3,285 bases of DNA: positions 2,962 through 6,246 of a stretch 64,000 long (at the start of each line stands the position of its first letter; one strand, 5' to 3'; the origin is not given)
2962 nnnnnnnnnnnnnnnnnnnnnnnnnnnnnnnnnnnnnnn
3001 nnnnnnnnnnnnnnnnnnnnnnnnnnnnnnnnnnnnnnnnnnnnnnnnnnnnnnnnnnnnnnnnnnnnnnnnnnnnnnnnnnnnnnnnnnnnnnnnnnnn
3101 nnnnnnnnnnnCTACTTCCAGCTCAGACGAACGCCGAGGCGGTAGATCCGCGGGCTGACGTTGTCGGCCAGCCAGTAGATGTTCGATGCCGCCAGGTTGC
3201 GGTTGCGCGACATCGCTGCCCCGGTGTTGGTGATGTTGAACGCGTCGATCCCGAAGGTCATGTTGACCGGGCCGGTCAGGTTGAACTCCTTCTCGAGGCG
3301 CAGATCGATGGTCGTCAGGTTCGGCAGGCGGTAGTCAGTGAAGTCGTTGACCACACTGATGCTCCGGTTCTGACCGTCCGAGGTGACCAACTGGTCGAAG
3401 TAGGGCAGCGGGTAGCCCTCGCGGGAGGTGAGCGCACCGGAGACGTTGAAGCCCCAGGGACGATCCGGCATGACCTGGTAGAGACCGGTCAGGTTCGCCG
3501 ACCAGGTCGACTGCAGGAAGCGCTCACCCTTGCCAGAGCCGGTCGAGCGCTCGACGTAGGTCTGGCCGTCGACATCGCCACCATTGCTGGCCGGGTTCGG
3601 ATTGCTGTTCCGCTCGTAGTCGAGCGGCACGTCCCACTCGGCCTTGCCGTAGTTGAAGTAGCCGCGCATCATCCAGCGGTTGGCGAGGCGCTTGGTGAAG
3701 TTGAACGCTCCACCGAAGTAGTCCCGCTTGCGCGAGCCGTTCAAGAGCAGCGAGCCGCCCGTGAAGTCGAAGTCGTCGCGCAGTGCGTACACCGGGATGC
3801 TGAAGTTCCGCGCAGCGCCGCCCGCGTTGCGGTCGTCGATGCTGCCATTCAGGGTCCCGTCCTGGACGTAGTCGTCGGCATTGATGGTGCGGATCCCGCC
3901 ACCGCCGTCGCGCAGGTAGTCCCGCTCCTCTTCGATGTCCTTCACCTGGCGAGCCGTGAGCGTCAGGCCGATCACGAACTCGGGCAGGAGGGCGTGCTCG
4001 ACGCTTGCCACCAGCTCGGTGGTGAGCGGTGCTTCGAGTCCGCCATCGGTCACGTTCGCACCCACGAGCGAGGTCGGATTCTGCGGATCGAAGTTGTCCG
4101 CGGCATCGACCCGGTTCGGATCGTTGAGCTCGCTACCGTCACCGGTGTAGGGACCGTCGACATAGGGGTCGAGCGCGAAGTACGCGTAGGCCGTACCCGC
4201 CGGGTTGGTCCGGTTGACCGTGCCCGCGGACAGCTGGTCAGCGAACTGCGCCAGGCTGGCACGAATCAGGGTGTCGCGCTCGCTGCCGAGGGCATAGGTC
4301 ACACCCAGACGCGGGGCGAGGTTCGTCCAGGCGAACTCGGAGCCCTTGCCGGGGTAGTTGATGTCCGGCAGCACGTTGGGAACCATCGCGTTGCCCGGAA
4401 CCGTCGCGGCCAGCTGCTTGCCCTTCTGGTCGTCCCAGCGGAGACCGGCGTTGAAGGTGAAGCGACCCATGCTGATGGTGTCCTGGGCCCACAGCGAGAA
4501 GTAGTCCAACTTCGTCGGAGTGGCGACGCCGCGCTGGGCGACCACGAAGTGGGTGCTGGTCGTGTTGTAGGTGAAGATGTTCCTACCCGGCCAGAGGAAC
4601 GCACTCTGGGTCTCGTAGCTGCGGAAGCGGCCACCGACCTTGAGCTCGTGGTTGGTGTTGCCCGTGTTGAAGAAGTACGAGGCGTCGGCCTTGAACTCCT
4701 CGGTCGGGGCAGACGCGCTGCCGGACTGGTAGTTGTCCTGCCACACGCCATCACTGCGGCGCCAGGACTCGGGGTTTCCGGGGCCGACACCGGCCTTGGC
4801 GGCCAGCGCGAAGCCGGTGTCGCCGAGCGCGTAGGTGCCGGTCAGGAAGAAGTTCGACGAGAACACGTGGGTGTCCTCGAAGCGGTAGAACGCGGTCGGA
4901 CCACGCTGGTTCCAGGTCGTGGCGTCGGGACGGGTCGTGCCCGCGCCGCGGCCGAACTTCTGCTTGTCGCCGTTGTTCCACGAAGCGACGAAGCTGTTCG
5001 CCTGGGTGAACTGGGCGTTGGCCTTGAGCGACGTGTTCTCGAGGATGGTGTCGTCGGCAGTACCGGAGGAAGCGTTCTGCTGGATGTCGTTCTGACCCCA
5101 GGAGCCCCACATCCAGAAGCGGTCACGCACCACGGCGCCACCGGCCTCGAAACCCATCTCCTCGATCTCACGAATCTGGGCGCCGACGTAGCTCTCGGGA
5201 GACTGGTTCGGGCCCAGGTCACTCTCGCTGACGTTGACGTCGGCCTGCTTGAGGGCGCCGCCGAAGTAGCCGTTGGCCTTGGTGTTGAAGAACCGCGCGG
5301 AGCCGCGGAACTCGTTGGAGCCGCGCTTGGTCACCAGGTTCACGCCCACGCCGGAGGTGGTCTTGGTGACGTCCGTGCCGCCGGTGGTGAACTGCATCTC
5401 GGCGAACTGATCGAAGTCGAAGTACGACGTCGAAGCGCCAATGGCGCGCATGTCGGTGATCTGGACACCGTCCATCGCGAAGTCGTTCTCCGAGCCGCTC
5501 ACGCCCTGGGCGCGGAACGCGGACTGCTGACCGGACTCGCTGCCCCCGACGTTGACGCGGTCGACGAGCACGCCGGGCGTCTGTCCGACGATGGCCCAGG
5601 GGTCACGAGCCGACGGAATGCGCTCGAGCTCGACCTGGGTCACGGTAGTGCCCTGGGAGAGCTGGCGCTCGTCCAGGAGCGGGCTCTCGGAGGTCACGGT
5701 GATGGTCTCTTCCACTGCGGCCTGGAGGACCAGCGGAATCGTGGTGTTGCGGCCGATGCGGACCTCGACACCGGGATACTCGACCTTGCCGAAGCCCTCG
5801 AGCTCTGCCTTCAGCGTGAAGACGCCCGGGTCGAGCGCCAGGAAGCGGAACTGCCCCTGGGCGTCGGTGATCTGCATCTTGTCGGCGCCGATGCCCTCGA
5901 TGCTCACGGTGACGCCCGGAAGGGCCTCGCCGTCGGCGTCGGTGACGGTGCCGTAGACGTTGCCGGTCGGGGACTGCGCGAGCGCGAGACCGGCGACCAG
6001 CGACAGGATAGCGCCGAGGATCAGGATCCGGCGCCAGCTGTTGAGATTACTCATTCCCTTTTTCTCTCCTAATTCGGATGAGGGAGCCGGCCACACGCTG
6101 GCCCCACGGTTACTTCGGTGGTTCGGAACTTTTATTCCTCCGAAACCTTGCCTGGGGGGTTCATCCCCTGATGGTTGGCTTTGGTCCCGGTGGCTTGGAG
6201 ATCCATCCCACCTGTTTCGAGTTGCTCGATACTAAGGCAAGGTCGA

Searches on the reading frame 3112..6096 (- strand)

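Call 15: search_protein_families(library=pfam, proteins=[window:3112-6096:-], max_evalue=0.001)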
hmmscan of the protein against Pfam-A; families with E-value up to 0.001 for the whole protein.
window:3112-6096:- (994 aa): 3 families
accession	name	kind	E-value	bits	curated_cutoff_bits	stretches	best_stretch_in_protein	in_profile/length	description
PF13620.12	CarboxypepD_reg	-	4.1e-15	56.3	32.3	1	47-124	2-81/82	Carboxypeptidase regulatory-like domain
PF13715.12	CarbopepD_reg_2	-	4.1e-08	33.6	32.2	1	48-119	2-69/88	CarboxypepD_reg-like domain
PF07715.20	Plug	-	2.3e-05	25.3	23.9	1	150-244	10-98/107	TonB-dependent Receptor Plug Domain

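Call 17: search_protein_families(library=ncbifam, proteins=[window:3112-6096:-], max_evalue=0.001)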
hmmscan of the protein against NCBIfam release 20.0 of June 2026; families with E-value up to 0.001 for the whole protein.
window:3112-6096:- (994 aa): 0 families
